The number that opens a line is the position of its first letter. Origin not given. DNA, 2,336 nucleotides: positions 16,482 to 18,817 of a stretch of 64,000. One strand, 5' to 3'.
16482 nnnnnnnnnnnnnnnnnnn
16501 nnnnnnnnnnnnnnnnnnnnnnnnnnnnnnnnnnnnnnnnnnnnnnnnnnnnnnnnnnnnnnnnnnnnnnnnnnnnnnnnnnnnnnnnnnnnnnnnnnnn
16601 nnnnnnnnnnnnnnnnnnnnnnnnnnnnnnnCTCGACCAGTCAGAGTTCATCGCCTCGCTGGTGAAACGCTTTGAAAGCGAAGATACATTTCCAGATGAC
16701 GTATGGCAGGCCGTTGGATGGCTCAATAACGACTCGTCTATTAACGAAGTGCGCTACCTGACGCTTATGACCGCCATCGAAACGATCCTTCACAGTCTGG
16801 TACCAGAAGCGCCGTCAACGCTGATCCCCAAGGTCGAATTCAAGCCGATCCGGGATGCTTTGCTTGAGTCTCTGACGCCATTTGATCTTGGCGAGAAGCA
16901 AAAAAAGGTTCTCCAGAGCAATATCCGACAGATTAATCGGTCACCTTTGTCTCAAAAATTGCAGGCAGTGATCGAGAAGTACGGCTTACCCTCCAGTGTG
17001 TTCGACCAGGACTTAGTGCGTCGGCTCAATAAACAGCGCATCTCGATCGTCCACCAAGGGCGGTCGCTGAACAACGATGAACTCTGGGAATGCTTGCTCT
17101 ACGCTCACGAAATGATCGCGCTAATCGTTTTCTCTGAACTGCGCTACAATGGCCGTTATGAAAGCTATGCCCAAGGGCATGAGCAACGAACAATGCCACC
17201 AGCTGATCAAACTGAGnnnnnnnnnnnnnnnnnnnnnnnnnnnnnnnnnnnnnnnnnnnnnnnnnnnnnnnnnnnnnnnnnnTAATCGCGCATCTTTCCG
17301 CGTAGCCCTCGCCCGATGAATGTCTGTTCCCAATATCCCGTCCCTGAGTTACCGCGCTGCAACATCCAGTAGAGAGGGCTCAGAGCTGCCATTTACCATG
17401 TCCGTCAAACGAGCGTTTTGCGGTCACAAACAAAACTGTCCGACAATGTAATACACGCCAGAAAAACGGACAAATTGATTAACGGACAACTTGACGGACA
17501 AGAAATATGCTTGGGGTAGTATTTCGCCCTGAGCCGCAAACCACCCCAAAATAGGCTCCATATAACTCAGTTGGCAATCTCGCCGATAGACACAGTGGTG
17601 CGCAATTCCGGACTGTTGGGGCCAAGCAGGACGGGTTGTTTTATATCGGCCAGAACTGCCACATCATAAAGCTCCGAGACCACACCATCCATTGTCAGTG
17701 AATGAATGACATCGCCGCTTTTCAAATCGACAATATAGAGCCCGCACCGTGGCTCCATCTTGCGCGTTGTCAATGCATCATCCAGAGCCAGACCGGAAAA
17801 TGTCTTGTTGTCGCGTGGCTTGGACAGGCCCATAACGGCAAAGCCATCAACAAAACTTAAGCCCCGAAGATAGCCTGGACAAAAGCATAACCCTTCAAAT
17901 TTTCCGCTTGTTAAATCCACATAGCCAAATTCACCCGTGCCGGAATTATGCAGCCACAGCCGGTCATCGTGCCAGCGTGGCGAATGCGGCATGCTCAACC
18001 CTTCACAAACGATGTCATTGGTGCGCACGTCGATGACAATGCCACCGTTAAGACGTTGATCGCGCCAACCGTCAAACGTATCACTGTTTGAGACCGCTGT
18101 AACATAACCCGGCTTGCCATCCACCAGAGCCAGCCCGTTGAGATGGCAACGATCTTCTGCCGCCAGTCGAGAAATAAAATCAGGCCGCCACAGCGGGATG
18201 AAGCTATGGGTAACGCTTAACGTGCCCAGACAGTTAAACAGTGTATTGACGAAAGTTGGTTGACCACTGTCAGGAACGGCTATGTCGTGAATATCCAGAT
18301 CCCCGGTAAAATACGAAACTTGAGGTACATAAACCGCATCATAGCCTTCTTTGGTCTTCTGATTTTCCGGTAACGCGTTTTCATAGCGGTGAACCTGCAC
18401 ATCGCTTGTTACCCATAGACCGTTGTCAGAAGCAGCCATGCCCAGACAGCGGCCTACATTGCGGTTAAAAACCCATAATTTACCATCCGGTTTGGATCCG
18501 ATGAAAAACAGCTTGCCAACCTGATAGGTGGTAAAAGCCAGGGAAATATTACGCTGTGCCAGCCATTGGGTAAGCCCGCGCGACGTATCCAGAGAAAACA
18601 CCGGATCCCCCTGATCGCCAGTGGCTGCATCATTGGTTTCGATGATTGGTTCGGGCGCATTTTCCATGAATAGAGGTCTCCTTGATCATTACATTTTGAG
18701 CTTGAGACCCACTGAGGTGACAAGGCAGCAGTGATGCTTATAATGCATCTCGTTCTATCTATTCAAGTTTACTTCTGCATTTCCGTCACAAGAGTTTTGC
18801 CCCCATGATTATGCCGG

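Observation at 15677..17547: Orphan HEPN-motif gene bracketed by 34-bp inverted repeats, inserted after the copper operon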

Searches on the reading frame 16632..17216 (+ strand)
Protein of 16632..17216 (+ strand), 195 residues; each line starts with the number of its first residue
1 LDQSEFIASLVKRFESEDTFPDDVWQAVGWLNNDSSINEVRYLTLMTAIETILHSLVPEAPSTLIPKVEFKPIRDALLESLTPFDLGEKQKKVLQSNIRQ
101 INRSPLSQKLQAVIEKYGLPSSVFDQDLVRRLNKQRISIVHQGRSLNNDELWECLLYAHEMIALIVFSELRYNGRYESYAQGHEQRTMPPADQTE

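Call 81: predict_structure(alignment_id=A3)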
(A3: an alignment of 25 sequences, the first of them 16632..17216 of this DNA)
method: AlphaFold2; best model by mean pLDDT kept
length: 195 residues; sequences in the alignment: 25
mean_pLDDT: 81.5   pTM: 0.71
mean pLDDT of the five models: 81.5, 80.0, 79.8, 79.8, 75.1
residues with pLDDT >= 90: 37; 70-90: 136; 50-70: 18; < 50: 4
segments of 3 or more residues with pLDDT < 50: 193-195
pLDDT, mean of each block of 10 residues (from residue 1): 68 82 84 87 91 77 75 88 87 77 76 82 82 90 91 91 88 79 72 47
secondary structure, 60 per line:
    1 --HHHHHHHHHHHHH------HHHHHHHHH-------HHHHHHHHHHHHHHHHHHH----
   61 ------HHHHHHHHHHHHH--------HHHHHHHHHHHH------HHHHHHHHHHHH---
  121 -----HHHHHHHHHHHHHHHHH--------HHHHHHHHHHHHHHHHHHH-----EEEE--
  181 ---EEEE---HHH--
elements in order: H3-15 H22-30 H38-56 H67-79 H88-99 H106-117 H126-142 H151-169 E175-178 E184-187

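Call 83: fold_search(model_id=the predicted structure, library=pdb)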
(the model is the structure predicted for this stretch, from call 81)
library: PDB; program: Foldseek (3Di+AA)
matches with E <= 10: 132; with E <= 0.001: 0
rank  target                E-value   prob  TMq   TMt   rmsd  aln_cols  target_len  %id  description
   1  5yjc_B                3.9e-01  0.47  0.32  0.26  12.2       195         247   15  Structural insights into the CRISPR-Cas-associated ribonuclease activity of Staphylococcus epidermidis Csm6 (released 2018-10-17)
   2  8t5y                  7.2e-01  0.12  0.19  0.20  13.2       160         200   12  Structure of Rhodococcus sp. USK13 DarR(K44A)-cAMP complex (released 2023-11-01)
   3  8jw3                  8.4e-01  0.14  0.22  0.17  16.3       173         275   13  The crystal structure of the viral terpene synthase from Orpheovirus IHUMI-LCC2 (released 2023-12-20)
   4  5hbu_D                1.6e+00  0.08  0.17  0.17  19.3       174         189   16  Structure of the E. coli nucleoid occlusion protein SlmA bound to DNA and the C-terminal tail of the cytoskeletal cell (released 2016-04-13)
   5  3wod_F                1.6e+00  0.04  0.16  0.13  13.4       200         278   10  RNA polymerase-gp39 complex (released 2014-03-12)
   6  5hsz_A                1.7e+00  0.07  0.17  0.17  19.3       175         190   16  Structure of the K. pneumonia SlmA protein bound to the C-terminal tail of the cytoskeletal cell division protein FtsZ (released 2016-04-13)
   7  1ylm_A                1.8e+00  0.14  0.26  0.32  14.8       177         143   11  Structure of Cytosolic Protein of Unknown Function YutE from Bacillus subtilis (released 2005-03-01)
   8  7y16_C                1.9e+00  0.18  0.28  0.34   9.1       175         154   14  Crystal structure of rRNA-processing protein Las1 (released 2023-06-14)
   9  8gyz_A                1.9e+00  0.08  0.19  0.17  20.0       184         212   12  Crystal structure of transcription factor TGA7 from Arabidopsis (released 2022-11-30)
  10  8j9b_J                2.2e+00  0.04  0.16  0.10  20.0       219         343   12  LnaB-actin binary complex (released 2024-05-08)
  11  5fsh_A                2.6e+00  0.30  0.38  0.19   9.3       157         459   15  Crystal structure of Thermus thermophilus Csm6 (released 2016-01-27)
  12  6m6w_G                2.6e+00  0.25  0.34  0.47  11.5       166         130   11  Crystal structure the toxin-antitoxin MntA-HpeT mutant-Y104A (released 2020-09-30)
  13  6m6u_H                2.7e+00  0.23  0.35  0.47   9.8       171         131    9  Crystal structure the toxin-antitoxin MntA-HpeT mutant-D39ED41E (released 2020-09-30)
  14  8q3i_F                2.7e+00  0.05  0.18  0.17  11.7       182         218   15  Mycobacterium smegmatis RNA polymerase in complex with HelD, SigA and RbpA in State I (released 2024-08-14)
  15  3ph7_C                2.9e+00  0.09  0.16  0.10  15.2       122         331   19  Crystal structure of Plasmodium vivax putative polyprenyl pyrophosphate synthase in complex with geranylgeranyl diphos (released 2010-11-17)
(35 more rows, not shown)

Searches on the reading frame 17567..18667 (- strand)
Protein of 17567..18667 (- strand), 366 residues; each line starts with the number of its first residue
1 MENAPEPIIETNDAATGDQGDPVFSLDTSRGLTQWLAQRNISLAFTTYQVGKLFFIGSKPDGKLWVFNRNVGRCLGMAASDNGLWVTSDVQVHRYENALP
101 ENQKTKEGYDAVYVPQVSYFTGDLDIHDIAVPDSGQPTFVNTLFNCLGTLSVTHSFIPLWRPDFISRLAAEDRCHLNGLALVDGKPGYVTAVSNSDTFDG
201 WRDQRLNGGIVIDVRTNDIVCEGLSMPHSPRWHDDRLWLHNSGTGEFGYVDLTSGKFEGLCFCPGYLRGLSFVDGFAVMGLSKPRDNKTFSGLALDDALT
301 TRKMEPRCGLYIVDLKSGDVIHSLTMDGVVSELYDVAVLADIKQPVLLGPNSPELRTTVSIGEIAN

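Call 5: search_protein_families(library=pfam, proteins=[window:17567-18667:-], max_evalue=1)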
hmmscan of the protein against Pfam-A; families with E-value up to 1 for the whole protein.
window:17567-18667:- (366 aa): 2 families
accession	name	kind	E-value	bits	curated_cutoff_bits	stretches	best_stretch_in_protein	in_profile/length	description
PF16261.11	DUF4915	-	1e-131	439.3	35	1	31-347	2-315/316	Domain of unknown function (DUF4915)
PF17452.7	YnfE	-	0.19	12.5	25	1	91-128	35-72/78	Uncharacterized YnfE-like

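Call 7: search_protein_families(library=ncbifam, proteins=[window:17567-18667:-], max_evalue=1)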
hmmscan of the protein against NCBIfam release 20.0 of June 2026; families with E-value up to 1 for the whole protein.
window:17567-18667:- (366 aa): 1 family
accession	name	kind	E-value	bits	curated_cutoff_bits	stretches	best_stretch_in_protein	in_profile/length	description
TIGR03032.1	TIGR03032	hypoth_equivalog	3.3e-133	443.8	251.5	1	25-359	2-333/335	TIGR03032 family protein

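Call 14: find_encoding_contigs(protein=window:17567-18667:-, flank=6000, max_places=10)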
Protein window:17567-18667:- (366 aa): no gene with exactly this product is on record in the collection.

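Call 73: find_homologous_proteins(query=window:17567-18667:-, max_evalue=1e-100)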
Query window:17567-18667:- (366 aa): 6420 proteins with E <= 1e-100 among 8000 candidates; the best 120 are listed.
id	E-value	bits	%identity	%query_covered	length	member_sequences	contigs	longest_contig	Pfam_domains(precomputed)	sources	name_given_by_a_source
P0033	8.1e-235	797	92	100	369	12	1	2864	PF16261.12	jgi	-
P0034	5.9e-199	679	78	98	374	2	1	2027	PF16261.12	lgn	-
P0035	8.6e-193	659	76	96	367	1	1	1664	PF16261.12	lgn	-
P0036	6.7e-187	639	74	97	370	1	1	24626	PF16261.12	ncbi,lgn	-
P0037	4.7e-185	633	75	95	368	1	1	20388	PF16261.12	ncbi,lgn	-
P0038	5.2e-184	630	74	97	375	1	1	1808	PF16261.12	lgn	-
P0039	3.7e-182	624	71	99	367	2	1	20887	PF16261.12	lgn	-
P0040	7.3e-182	623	74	93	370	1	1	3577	PF16261.12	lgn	-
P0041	1.5e-176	605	68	97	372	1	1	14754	PF16261.12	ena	-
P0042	6.9e-175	600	68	95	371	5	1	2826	PF16261.12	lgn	-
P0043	1.3e-174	599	72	96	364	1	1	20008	PF16261.12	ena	-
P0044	9.4e-172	589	70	95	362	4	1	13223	PF16261.12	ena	-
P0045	4.1e-169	581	68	94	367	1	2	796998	PF16261.12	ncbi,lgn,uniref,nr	ncbi:TIGR03032 family protein [Aminobacter aminovorans]|uniref:TIGR03032 family protein n=1 Tax=Amin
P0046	6.2e-169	580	69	95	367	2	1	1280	PF16261.12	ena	-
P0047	6.4e-169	580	69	95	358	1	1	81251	PF16261.12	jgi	jgi:uncharacterized protein (TIGR03032 family)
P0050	8.9e-169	580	68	96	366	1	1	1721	PF16261.12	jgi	jgi:uncharacterized protein (TIGR03032 family)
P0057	2.4e-165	568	69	92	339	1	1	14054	PF16261.12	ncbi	ncbi:MAG: TIGR03032 family protein [Pseudomonadota bacterium]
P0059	1.0e-163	563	69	94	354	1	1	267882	PF16261.12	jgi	jgi:uncharacterized protein (TIGR03032 family)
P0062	3.8e-162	558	65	98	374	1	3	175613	PF16261.12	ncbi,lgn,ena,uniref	ncbi:TIGR03032 family protein [Taklimakanibacter deserti]|uniref:TIGR03032 family protein n=1 Tax=Ta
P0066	2.2e-158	545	63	97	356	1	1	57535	PF16261.12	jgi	jgi:uncharacterized protein (TIGR03032 family)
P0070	2.3e-157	542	62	99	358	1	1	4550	PF16261.12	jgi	jgi:uncharacterized protein (TIGR03032 family)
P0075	5.9e-155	534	64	96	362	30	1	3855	PF16261.12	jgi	jgi:uncharacterized protein (TIGR03032 family)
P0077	1.6e-154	533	62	95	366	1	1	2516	PF16261.12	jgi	jgi:uncharacterized protein (TIGR03032 family)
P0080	4.9e-152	525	61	98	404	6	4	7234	PF16261.12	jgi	jgi:uncharacterized protein (TIGR03032 family)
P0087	1.8e-149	516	62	92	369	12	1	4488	PF16261.12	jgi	jgi:uncharacterized protein (TIGR03032 family)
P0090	2.1e-148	513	64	93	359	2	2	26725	PF16261.12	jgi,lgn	jgi:uncharacterized protein (TIGR03032 family)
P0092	3.0e-148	512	64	89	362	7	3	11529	PF16261.12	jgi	jgi:uncharacterized protein (TIGR03032 family)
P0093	4.8e-148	511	62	92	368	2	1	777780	PF16261.12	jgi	jgi:uncharacterized protein (TIGR03032 family)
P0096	7.2e-148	511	63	93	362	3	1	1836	PF16261.12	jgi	jgi:uncharacterized protein (TIGR03032 family)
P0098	1.1e-147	510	62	93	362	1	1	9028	PF16261.12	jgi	jgi:uncharacterized protein (TIGR03032 family)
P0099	1.3e-147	510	61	96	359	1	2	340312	PF16261.12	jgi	jgi:uncharacterized protein (TIGR03032 family)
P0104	4.9e-147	508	60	95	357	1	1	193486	PF16261.12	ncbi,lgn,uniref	ncbi:TIGR03032 family protein [Aestuariivirga sp.]|uniref:TIGR03032 family protein n=1 Tax=Aestuarii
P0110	2.3e-146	506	61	93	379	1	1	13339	PF16261.12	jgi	jgi:uncharacterized protein (TIGR03032 family)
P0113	2.6e-146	506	62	95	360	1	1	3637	PF16261.12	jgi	jgi:uncharacterized protein (TIGR03032 family)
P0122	1.3e-145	503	62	93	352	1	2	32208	PF16261.12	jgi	jgi:uncharacterized protein (TIGR03032 family)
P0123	1.3e-145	503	61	96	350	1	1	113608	PF16261.12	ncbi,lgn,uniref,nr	ncbi:uncharacterized protein (TIGR03032 family) [Nitrosomonas sp. Nm84]|uniref:TIGR03032 family prot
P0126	1.5e-145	503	63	93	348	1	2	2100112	PF16261.12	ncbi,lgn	ncbi:MAG: TIGR03032 family protein [Rhizomicrobium sp.]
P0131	3.4e-145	502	63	93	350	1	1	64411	PF16261.12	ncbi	ncbi:MAG: TIGR03032 family protein [Nitrosomonas sp.]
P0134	5.2e-145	501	61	95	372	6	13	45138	PF16261.12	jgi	jgi:uncharacterized protein (TIGR03032 family)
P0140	8.3e-145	501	61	96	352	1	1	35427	PF16261.12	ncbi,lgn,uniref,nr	ncbi:TIGR03032 family protein [Nitrosomonas supralitoralis]|uniref:TIGR03032 family protein n=1 Tax=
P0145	1.8e-144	500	60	96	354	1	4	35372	PF16261.12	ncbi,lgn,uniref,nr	ncbi:TIGR03032 family protein [Nitrosomonas sp.]|uniref:TIGR03032 family protein n=1 Tax=Nitrosomona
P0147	2.2e-144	499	61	93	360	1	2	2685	PF16261.12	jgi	jgi:uncharacterized protein (TIGR03032 family)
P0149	2.3e-144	499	62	93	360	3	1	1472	PF16261.12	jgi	jgi:uncharacterized protein (TIGR03032 family)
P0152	3.0e-144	499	62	93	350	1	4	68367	PF16261.12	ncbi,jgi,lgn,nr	ncbi:MAG: TIGR03032 family protein [Nitrosomonas sp.]|nr:MAG: TIGR03032 family protein [Nitrosomonas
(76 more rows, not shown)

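Call 75: find_encoding_contigs(protein=P0033, flank=5000, max_places=6)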
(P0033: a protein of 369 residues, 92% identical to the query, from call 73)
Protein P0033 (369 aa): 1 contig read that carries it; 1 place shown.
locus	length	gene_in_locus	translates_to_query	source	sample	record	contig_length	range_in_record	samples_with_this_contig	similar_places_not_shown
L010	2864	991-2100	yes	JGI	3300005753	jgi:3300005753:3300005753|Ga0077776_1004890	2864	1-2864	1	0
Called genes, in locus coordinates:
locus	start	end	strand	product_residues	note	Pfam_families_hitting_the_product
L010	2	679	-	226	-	?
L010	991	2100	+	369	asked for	PF16261:DUF4915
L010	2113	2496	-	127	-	PF00376:MerR, PF13411:MerR_1, PF09278:MerR-DNA-bind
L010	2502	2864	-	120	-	?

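Call 76: find_encoding_contigs(protein=P0036, flank=6000, max_places=3)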
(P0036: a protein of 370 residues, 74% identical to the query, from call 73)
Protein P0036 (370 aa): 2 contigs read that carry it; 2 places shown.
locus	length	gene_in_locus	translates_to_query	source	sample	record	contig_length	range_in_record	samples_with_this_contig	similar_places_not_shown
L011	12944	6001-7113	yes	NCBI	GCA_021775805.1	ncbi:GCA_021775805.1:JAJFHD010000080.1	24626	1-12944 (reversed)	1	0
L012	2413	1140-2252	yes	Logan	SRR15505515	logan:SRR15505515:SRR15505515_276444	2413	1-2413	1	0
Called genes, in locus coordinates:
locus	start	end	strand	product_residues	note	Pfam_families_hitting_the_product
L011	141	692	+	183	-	PF06707:DUF1194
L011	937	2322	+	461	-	PF02321:OEP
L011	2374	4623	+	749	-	PF00664:ABC_membrane, PF00005:ABC_tran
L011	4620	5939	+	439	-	PF25919:BSH_CusB (faint), PF25994:HH_AprE, PF26002:Beta-barrel_AprE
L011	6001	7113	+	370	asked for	PF16261:DUF4915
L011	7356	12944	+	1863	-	?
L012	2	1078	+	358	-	?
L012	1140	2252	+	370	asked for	PF16261:DUF4915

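Call 77: find_encoding_contigs(protein=P0037, flank=6000, max_places=3)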
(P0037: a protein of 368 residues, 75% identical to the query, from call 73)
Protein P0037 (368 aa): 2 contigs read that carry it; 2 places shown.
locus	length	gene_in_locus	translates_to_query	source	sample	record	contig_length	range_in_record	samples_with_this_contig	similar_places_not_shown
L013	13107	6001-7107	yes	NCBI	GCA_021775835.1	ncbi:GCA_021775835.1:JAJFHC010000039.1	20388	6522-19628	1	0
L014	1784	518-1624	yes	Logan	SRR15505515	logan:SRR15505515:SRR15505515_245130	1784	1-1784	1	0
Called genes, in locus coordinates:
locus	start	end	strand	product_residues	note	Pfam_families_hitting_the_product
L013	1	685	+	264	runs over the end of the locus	PF00092:VWA (weak), PF06707:DUF1194, PF13519:VWA_2 (weak)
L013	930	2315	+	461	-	PF02321:OEP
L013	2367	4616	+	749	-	PF03412:Peptidase_C39 (weak), PF00664:ABC_membrane, PF00005:ABC_tran, PF02463:SMC_N (faint)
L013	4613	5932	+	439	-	PF25919:BSH_CusB (faint), PF25994:HH_AprE, PF26002:Beta-barrel_AprE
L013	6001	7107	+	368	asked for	PF16261:DUF4915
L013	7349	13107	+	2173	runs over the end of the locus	?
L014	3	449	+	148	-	?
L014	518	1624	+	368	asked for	PF16261:DUF4915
